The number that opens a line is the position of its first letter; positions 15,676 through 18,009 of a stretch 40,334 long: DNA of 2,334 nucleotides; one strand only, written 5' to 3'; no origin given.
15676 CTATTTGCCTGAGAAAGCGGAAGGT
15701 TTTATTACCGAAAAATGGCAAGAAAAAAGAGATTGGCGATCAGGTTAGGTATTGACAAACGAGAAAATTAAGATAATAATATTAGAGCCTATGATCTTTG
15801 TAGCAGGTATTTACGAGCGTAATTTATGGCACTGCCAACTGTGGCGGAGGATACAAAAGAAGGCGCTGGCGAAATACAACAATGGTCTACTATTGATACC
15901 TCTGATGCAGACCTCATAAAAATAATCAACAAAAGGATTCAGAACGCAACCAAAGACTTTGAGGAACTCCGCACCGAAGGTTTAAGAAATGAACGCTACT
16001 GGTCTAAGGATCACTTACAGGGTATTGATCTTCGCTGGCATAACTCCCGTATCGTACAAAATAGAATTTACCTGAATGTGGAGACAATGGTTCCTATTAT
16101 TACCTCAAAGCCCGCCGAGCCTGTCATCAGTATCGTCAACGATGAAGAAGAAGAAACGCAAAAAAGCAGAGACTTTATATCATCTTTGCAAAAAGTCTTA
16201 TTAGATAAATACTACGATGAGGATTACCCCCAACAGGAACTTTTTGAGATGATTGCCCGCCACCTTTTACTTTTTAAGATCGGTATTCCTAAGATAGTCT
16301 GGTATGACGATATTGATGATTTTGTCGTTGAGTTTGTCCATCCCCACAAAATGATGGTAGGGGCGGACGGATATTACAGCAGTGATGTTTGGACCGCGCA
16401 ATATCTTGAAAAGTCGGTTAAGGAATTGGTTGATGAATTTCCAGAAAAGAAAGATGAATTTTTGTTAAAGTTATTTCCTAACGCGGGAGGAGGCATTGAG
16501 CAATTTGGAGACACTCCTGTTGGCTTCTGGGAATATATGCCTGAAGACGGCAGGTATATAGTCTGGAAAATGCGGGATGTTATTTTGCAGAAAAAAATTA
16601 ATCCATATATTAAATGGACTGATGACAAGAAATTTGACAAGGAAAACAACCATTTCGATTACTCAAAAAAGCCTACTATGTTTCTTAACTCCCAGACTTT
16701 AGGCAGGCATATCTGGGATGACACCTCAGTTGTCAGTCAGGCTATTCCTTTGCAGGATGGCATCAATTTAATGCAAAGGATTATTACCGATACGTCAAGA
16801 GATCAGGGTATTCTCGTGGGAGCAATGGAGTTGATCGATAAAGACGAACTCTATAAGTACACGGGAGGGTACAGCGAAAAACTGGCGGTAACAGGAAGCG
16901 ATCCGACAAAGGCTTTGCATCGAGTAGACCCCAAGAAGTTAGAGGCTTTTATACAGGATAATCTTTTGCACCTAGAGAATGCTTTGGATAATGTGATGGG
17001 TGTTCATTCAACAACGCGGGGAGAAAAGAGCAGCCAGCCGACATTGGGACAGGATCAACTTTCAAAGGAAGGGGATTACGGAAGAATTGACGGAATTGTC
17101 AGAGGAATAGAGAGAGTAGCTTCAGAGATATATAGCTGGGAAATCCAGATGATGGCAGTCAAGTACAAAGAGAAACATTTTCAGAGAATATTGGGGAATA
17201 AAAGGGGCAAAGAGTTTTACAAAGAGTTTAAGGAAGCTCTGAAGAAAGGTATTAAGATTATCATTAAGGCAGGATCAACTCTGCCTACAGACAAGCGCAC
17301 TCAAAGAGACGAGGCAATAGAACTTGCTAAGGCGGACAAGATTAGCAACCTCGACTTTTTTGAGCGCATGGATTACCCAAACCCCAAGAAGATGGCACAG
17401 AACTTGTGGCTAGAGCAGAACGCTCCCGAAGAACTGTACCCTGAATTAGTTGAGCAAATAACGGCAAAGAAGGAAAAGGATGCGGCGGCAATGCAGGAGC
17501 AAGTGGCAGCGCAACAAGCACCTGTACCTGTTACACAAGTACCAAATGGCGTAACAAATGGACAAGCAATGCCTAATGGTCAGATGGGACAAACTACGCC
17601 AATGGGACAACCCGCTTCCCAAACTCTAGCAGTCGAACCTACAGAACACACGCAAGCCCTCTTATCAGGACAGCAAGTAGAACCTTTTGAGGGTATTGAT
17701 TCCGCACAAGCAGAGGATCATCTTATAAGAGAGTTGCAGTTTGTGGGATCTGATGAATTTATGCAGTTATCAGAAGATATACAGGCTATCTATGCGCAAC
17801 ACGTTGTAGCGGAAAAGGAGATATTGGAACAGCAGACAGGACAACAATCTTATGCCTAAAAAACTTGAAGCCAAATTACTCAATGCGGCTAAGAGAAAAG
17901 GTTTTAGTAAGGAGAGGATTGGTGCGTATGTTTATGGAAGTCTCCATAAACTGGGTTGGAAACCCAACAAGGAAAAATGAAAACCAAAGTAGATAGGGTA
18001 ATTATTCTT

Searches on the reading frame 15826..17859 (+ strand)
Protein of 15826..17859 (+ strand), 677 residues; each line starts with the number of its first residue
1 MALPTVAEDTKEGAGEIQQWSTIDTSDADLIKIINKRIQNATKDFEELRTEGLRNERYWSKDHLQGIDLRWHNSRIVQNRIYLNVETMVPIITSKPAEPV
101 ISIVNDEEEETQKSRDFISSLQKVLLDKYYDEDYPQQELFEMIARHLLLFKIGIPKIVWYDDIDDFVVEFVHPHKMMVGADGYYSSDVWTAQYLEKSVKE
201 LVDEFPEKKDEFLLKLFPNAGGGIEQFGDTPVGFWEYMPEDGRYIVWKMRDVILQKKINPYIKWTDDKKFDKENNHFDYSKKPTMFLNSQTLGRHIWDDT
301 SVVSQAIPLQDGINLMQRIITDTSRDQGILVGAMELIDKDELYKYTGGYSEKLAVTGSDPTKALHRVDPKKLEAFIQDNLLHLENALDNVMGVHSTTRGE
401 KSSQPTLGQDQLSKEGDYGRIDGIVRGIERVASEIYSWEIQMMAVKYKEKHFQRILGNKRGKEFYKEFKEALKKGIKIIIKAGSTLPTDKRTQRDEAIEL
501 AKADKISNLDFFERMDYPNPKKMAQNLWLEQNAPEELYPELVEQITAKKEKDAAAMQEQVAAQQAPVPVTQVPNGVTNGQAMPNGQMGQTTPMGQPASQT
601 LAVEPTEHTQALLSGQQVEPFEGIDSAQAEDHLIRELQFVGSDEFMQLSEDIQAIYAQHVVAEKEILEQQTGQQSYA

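Call 8: search_protein_families(library=phrogs, proteins=[window:15826-17859:+], max_evalue=0.001)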
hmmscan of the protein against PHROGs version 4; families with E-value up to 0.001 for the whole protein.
window:15826-17859:+ (677 aa): 0 families

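Call 9: search_protein_families(library=pfam, proteins=[window:15826-17859:+], max_evalue=0.01)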
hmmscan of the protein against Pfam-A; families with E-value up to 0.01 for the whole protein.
window:15826-17859:+ (677 aa): 0 families

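Call 78: search_dna_similar(query=window:15826-17859:+, collection=phages, mode=protein, max_rows=15, max_evalue=0.001)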
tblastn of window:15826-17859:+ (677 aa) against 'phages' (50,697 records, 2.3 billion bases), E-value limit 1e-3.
Records with a match: 2; places in all: 2; records where one place covers at least 80% of the query: 0.
Best place of each record, by identity: <60% 2.
By first word of the organism name: TM7 1; Caudoviricetes 1.
By host as written in the record: candidate division TM7 DolZOral124_TM7_55_12 1; - 1.
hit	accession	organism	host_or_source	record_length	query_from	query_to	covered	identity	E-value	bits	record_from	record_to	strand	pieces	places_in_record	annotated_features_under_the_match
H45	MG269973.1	TM7 phage DolZOral124_53_65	candidate division TM7 ...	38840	22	527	75%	25.8%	3e-27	124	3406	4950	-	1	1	hypothetical protein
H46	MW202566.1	Caudoviricetes sp.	Manatee Spring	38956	26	527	74%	22.5%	2e-21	105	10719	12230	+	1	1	portal protein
